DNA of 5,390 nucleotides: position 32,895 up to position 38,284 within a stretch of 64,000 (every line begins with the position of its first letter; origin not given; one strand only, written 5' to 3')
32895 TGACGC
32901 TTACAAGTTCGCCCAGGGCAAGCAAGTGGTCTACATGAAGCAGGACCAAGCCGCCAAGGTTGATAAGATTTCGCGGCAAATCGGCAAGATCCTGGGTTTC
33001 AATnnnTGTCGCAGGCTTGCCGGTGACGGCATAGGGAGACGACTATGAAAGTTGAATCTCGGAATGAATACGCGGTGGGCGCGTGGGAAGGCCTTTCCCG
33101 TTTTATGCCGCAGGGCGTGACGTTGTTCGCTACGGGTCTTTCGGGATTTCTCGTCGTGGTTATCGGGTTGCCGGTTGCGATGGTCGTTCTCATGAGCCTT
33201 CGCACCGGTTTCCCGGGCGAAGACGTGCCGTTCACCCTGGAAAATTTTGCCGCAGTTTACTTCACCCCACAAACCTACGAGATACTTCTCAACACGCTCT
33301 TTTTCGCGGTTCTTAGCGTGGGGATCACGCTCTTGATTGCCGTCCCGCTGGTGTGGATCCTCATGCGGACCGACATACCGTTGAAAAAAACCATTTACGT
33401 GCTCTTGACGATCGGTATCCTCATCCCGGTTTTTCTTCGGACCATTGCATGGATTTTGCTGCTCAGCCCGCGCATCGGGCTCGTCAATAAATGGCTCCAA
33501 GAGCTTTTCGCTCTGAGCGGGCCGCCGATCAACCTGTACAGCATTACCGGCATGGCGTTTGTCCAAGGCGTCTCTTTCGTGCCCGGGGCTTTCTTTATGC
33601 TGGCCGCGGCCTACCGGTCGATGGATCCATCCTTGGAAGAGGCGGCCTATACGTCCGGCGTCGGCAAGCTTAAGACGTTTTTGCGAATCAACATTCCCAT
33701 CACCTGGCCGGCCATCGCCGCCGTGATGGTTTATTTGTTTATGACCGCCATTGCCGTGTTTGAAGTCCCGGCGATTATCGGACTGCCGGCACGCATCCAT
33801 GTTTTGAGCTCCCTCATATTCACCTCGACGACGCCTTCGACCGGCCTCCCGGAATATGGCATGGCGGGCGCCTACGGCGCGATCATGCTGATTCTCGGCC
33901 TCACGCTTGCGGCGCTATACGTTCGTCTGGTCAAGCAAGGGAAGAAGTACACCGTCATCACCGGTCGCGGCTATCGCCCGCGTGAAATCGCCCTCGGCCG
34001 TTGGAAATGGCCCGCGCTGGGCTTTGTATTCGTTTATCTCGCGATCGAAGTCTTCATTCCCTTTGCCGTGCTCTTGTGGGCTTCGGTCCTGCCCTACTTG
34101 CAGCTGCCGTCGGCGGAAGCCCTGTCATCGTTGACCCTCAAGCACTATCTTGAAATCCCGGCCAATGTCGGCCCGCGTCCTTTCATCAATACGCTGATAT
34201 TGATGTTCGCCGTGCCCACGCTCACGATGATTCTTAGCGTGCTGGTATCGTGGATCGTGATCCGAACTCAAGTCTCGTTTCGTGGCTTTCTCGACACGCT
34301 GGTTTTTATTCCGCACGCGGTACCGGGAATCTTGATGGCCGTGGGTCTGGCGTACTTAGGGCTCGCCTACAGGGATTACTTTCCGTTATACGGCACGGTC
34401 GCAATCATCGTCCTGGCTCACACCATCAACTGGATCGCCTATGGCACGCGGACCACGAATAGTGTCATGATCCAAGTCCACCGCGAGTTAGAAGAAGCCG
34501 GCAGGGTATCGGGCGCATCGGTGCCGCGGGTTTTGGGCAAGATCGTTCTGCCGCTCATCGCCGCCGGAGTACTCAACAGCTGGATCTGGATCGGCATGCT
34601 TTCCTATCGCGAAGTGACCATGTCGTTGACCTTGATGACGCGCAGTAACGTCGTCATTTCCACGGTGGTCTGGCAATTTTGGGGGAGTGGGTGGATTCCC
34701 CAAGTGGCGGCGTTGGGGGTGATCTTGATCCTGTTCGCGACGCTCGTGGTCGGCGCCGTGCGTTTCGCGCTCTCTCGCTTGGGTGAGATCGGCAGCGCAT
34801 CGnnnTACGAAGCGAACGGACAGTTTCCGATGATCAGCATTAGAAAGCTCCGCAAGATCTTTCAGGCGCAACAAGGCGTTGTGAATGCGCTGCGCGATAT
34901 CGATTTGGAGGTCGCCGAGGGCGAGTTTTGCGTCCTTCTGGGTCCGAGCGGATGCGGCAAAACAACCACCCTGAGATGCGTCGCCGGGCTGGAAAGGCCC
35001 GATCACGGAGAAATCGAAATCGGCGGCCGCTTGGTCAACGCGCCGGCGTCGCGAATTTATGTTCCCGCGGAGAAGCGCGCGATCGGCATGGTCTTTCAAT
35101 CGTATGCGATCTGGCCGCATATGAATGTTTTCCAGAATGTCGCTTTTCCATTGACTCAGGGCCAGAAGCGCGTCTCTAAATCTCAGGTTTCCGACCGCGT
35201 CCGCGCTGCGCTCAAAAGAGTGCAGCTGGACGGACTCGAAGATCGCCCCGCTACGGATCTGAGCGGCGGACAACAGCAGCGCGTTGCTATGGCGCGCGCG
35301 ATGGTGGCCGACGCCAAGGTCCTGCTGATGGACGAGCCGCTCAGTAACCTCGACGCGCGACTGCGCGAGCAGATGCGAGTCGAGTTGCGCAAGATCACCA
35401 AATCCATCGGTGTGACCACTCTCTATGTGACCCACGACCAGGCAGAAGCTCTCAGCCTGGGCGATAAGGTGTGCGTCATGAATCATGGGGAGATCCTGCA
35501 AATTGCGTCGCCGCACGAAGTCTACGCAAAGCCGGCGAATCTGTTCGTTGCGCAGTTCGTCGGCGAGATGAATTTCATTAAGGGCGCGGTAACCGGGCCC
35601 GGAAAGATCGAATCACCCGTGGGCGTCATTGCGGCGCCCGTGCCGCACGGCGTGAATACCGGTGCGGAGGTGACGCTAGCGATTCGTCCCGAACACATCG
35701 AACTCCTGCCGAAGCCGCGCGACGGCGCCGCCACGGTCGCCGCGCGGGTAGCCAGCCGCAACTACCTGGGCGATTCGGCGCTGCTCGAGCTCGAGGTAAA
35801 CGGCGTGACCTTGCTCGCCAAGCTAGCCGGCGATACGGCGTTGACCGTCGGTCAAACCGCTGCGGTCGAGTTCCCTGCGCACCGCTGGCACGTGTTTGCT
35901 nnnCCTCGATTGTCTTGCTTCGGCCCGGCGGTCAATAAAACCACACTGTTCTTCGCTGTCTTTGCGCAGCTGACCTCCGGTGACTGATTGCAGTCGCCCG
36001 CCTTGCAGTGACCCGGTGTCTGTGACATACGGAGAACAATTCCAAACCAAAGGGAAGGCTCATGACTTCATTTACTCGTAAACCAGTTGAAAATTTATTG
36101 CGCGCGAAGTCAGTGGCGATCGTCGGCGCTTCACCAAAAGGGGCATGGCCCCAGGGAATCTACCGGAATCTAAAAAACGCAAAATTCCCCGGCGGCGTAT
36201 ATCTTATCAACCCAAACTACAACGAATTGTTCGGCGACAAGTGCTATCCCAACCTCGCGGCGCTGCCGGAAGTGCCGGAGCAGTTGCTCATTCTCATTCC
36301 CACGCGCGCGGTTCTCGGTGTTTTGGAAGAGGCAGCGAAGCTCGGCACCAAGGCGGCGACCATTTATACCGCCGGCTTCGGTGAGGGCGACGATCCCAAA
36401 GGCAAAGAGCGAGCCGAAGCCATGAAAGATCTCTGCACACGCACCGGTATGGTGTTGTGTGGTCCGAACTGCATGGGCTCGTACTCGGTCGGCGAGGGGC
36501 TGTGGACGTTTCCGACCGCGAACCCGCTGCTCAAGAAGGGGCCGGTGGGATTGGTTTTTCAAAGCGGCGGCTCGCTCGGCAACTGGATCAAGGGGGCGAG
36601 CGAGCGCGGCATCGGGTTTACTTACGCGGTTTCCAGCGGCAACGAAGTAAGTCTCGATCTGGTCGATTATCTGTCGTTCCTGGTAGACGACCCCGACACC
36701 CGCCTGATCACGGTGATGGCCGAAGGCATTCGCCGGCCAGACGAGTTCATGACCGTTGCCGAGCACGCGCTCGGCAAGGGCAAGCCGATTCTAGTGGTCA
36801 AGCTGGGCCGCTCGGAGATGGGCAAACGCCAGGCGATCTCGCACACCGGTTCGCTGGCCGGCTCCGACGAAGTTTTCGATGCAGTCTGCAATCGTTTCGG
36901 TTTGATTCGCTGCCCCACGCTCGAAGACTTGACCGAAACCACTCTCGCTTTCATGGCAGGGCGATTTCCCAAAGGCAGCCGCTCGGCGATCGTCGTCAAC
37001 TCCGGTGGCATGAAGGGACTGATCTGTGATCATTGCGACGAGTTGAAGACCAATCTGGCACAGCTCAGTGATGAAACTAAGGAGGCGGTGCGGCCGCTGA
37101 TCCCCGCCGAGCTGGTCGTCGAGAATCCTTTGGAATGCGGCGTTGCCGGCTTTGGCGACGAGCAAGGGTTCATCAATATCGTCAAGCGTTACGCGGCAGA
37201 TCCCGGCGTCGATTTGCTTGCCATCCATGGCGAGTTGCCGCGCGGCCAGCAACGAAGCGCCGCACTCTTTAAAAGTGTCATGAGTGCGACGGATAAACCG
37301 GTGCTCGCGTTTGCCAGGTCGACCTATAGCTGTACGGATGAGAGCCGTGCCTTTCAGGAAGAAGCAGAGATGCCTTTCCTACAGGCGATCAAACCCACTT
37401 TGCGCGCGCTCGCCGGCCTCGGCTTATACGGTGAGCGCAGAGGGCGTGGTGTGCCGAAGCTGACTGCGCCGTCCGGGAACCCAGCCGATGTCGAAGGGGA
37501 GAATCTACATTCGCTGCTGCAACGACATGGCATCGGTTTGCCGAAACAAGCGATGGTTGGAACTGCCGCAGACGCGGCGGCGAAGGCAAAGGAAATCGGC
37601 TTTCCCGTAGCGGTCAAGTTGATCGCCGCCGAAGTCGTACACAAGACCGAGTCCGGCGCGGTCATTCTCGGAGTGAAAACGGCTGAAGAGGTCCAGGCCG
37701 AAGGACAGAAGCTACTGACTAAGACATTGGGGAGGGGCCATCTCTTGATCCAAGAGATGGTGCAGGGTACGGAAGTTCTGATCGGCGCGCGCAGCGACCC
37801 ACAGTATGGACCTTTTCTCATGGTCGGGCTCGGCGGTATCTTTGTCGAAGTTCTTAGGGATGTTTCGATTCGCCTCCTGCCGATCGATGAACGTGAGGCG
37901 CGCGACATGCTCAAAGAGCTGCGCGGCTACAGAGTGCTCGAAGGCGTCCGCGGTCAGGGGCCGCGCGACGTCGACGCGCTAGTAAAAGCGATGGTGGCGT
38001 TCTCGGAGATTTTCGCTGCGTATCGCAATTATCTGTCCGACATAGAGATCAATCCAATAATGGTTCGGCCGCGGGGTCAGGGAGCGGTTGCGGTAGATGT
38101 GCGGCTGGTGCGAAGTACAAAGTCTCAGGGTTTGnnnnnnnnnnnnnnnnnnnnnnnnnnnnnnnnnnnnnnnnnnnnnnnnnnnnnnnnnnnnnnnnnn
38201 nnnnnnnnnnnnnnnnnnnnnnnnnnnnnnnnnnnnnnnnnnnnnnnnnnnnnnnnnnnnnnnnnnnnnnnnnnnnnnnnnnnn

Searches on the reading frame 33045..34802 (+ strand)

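Call 50: search_protein_families(library=pfam, proteins=[window:33045-34802:+], max_evalue=0.000001)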
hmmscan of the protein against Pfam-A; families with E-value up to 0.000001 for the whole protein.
window:33045-34802:+ (586 aa): 1 family
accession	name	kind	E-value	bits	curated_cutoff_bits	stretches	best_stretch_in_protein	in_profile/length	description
PF00528.27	BPD_transp_1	-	9.5e-10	38.9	26.4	1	410-574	14-177/184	Binding-protein-dependent transport system inner membrane component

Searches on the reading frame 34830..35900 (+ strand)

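Call 50: search_protein_families(library=pfam, proteins=[window:34830-35900:+], max_evalue=0.000001)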
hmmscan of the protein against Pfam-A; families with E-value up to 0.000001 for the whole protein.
window:34830-35900:+ (357 aa): 2 families
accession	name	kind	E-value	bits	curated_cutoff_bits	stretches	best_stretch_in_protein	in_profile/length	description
PF00005.33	ABC_tran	-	1.1e-34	120.5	25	1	21-171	1-136/137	ABC transporter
PF08402.16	TOBE_2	-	2.2e-13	50.5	21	1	283-356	1-76/76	TOBE domain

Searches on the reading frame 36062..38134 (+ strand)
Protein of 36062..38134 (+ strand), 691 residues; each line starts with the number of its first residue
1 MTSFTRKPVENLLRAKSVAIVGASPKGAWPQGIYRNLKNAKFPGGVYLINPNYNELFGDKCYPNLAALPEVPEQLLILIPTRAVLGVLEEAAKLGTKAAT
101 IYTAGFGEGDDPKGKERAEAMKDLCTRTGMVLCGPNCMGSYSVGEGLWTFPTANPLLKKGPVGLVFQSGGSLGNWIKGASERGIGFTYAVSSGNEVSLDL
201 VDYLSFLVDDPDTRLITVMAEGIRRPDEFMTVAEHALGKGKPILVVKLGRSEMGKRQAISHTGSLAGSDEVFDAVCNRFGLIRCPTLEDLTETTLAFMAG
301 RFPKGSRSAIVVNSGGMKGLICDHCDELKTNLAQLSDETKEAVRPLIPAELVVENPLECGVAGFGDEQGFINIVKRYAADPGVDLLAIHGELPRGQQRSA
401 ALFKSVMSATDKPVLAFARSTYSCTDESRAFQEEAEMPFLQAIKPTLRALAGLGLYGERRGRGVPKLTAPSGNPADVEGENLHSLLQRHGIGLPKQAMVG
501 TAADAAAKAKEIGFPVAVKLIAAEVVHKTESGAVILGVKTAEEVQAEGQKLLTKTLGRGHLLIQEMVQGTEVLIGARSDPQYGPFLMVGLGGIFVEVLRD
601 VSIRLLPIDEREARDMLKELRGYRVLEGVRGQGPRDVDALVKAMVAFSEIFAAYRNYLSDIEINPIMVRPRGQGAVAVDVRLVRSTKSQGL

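Call 50: search_protein_families(library=pfam, proteins=[window:36062-38134:+], max_evalue=0.000001)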
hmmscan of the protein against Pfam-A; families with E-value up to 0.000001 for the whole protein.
window:36062-38134:+ (691 aa): 3 families
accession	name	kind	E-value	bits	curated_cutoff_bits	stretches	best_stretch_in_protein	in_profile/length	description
PF13549.11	ATP-grasp_5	-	4.8e-52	176.9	27.6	1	482-682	15-219/221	ATP-grasp domain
PF13607.11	Succ_CoA_lig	-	3e-42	144.1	27.4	1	159-295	1-136/138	Succinyl-CoA ligase like flavodoxin domain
PF13380.12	CoA_binding_2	-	9e-18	65.3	22.8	1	16-139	1-112/116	CoA binding domain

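Call 53: search_protein_families(library=ncbifam, proteins=[window:36062-38134:+], max_evalue=1e-8)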
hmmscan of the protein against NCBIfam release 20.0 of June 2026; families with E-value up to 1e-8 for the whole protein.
window:36062-38134:+ (691 aa): 5 families
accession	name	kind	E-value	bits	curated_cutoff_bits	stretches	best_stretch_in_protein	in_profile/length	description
NF045494.1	AcCoALig_Archglob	equivalog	3.7e-123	412.2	1200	2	7-453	216-659/665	acetate--CoA ligase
NF045493.1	HydDutCoALig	equivalog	6.1e-102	342.4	1300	2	12-376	6-368/698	4-hydroxybutyrate--CoA ligase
NF045492.1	HydPropCoALig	equivalog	1.4e-101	341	1300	2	9-387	248-626/700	3-hydroxypropionate--CoA ligase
TIGR02717.1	AcCoA-syn-alpha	equivalog_domain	6.6e-87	292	567.15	1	10-453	2-443/447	acetate--CoA ligase alpha subunit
NF004230.0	PRK05678.1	equivalog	2.5e-09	36.8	336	0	76-221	70-209/291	succinate--CoA ligase subunit alpha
